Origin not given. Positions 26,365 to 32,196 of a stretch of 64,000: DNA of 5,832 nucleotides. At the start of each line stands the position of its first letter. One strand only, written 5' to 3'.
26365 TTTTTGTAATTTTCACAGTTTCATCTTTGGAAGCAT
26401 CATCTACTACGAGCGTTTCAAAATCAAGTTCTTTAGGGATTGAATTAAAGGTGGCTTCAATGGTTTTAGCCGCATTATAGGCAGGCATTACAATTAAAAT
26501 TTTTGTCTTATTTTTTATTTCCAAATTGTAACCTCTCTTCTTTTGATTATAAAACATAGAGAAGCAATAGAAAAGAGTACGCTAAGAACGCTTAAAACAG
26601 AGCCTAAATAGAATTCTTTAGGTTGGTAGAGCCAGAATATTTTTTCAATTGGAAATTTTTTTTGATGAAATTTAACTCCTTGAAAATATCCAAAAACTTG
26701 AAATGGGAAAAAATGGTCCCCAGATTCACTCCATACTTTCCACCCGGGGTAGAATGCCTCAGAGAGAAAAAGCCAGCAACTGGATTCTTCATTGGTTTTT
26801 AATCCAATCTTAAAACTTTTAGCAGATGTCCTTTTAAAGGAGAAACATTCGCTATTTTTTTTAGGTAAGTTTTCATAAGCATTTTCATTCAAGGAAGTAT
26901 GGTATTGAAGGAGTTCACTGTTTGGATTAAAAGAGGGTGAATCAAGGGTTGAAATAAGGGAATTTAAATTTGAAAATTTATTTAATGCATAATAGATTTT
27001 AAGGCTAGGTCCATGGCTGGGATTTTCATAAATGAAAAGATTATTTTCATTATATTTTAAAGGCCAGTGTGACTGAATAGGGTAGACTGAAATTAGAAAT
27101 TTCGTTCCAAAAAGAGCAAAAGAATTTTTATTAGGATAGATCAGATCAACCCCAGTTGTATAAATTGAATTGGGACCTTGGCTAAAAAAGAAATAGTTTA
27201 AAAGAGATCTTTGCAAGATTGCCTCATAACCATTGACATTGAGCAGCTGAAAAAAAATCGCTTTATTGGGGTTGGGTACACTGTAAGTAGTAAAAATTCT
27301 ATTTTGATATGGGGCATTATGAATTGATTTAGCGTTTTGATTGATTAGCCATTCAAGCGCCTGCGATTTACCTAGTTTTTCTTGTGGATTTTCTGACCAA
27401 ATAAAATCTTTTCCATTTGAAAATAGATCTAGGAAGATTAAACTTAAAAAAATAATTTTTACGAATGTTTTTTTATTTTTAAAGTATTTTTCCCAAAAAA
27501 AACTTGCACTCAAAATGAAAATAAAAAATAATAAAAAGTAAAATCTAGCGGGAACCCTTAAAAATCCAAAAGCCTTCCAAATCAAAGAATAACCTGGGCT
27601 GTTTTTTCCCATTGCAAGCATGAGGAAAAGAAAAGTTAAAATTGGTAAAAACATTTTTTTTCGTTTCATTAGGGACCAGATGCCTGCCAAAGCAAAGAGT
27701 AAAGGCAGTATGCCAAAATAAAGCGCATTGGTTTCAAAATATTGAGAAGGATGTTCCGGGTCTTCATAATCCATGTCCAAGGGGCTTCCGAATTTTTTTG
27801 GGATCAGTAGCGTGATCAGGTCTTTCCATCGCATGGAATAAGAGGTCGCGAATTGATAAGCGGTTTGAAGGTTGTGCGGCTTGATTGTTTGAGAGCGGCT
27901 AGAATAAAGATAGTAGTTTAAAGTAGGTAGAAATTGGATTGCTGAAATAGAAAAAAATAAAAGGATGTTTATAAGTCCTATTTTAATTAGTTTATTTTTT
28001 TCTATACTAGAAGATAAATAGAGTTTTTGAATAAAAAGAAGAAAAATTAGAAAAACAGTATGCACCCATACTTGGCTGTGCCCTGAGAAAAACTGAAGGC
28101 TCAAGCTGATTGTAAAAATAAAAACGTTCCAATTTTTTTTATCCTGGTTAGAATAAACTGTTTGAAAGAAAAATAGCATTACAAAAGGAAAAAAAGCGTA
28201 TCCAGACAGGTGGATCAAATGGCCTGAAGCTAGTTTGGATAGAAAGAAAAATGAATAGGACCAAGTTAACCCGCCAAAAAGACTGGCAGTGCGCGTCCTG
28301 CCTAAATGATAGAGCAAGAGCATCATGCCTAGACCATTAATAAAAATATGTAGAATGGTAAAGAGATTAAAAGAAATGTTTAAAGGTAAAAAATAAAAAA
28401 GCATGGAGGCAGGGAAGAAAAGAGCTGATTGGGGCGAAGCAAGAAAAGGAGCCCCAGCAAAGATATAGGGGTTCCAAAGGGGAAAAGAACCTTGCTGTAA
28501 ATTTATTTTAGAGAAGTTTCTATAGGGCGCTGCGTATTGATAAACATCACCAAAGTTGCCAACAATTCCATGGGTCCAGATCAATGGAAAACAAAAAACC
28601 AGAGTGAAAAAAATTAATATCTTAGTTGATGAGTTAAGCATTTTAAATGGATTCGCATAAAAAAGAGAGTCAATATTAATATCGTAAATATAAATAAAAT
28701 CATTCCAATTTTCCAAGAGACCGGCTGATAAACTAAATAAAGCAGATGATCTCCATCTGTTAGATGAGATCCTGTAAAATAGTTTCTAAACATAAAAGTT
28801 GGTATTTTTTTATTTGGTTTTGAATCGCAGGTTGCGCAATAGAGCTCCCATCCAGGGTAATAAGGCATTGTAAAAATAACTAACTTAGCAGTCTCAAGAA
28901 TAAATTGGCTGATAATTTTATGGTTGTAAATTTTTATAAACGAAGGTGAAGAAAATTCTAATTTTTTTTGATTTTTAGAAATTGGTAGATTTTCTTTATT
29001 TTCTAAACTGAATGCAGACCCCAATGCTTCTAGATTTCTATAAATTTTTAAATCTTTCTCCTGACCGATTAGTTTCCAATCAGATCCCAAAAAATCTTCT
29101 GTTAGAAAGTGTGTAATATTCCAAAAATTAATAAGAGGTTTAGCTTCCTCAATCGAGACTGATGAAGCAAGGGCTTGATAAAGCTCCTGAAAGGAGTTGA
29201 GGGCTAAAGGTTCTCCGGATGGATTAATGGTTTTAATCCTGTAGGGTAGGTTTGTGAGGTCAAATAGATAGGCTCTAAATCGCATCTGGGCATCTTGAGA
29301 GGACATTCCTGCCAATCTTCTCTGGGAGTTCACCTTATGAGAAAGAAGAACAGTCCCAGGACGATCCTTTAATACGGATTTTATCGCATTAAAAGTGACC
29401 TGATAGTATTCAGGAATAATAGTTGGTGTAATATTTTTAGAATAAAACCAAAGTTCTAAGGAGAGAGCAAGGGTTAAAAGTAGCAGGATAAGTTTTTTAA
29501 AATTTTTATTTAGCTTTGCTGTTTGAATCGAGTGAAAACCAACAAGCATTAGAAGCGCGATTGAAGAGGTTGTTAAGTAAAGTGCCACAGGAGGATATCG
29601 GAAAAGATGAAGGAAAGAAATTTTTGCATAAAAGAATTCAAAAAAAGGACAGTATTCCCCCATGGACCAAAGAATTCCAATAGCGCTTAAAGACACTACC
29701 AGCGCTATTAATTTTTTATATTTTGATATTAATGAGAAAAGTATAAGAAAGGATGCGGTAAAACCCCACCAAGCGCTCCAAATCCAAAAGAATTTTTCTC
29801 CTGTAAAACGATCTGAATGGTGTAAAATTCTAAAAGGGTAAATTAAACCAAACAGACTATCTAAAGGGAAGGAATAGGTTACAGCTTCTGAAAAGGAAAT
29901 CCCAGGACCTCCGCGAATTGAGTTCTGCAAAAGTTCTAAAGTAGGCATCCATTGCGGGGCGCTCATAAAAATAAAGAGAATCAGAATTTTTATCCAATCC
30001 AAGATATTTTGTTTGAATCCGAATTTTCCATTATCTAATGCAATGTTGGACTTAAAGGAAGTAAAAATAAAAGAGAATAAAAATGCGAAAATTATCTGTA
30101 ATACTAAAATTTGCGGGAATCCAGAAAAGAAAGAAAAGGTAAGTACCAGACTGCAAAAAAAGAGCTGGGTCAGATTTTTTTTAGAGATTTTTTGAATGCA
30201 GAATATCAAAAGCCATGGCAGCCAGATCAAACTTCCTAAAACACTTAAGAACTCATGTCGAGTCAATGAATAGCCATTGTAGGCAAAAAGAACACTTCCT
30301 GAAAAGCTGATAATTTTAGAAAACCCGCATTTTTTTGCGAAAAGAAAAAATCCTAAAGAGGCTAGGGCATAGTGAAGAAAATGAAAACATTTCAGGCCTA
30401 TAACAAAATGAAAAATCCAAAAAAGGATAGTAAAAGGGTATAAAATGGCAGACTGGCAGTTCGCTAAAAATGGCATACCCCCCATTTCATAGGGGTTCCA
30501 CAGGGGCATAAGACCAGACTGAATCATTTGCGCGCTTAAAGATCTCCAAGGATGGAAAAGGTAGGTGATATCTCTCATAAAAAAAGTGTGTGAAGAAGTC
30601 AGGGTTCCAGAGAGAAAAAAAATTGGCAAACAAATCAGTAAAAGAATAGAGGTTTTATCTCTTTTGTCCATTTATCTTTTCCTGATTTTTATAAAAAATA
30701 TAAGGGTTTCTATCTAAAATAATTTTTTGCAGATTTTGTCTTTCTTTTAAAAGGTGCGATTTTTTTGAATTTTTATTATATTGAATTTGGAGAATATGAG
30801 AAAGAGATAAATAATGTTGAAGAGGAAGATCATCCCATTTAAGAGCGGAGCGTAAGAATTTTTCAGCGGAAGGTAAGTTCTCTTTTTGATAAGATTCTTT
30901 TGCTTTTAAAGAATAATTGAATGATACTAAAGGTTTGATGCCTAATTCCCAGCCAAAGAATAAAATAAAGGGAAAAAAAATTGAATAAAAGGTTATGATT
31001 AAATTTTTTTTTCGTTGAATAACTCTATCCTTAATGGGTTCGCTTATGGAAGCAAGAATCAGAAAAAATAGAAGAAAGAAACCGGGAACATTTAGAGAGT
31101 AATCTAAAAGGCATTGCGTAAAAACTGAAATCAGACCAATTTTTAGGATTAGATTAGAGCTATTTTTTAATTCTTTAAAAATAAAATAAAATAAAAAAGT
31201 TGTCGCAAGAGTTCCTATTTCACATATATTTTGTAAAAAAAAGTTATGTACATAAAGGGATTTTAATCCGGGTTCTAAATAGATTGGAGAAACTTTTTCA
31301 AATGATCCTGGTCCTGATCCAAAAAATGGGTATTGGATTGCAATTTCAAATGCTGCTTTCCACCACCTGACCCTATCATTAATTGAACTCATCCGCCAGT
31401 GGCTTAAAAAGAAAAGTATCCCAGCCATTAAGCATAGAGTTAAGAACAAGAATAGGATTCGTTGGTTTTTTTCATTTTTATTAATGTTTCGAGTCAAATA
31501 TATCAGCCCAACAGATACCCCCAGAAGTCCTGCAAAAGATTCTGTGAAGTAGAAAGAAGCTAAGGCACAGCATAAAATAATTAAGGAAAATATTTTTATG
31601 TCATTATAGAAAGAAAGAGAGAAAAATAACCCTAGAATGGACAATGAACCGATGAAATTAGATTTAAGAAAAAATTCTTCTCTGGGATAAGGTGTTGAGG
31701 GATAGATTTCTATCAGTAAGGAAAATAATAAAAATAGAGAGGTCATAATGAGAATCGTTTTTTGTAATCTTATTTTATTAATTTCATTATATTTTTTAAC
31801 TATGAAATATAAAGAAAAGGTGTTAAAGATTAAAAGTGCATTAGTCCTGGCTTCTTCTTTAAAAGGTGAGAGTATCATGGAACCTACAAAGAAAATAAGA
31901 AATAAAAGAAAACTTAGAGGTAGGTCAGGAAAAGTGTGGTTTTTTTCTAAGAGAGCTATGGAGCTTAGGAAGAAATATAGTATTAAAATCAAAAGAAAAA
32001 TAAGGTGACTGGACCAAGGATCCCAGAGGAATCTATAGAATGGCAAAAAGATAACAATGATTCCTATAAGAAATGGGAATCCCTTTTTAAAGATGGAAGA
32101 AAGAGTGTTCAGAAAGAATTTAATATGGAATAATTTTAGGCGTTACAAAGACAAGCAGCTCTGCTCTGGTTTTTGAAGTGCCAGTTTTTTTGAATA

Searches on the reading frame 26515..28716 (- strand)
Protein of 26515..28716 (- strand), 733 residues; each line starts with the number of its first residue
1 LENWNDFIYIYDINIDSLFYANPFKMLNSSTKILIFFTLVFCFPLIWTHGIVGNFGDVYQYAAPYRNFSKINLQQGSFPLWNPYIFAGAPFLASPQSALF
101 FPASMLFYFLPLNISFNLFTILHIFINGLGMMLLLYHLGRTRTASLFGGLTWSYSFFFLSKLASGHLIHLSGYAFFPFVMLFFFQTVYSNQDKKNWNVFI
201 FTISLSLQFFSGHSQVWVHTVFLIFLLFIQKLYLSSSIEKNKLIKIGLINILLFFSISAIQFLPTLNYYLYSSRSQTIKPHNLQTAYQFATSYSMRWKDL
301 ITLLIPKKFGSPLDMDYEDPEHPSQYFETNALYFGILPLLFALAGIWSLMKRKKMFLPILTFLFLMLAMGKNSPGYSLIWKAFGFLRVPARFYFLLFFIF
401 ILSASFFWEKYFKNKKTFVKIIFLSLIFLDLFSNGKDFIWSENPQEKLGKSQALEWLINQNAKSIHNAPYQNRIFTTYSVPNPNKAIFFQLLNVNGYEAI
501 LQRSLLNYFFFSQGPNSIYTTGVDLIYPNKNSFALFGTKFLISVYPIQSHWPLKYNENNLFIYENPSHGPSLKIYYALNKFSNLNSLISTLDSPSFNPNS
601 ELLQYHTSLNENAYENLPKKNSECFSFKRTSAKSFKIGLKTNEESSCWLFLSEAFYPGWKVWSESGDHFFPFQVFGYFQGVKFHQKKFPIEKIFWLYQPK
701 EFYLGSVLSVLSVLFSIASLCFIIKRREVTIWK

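Call 9: search_protein_families(library=pfam, proteins=[window:26515-28716:-], max_evalue=0.001)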
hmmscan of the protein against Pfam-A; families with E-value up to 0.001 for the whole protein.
window:26515-28716:- (733 aa): 1 family
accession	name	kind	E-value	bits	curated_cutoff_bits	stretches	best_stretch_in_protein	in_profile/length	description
PF20176.3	DUF6541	-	7.5e-05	21.6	29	1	125-366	191-405/646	Family of unknown function (DUF6541)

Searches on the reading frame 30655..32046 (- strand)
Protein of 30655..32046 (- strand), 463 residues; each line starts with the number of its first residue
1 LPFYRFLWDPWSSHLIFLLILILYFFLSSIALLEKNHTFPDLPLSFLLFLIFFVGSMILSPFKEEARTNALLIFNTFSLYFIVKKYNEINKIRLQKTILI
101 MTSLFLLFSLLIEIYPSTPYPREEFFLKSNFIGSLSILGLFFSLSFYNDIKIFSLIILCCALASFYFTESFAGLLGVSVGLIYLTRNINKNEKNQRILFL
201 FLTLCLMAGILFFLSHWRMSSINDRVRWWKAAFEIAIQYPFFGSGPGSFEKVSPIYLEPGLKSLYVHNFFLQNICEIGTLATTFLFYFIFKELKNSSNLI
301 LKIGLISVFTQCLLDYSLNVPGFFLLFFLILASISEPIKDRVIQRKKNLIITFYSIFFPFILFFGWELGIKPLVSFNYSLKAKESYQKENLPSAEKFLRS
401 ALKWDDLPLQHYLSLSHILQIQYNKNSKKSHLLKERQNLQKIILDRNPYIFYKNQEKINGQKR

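Call 9: search_protein_families(library=pfam, proteins=[window:30655-32046:-], max_evalue=0.001)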
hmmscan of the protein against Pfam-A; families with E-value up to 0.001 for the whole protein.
window:30655-32046:- (463 aa): 1 family
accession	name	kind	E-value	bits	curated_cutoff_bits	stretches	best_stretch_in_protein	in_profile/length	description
PF04932.20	Wzy_C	-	5.5e-12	46.1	31.7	1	158-285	3-148/149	O-Antigen ligase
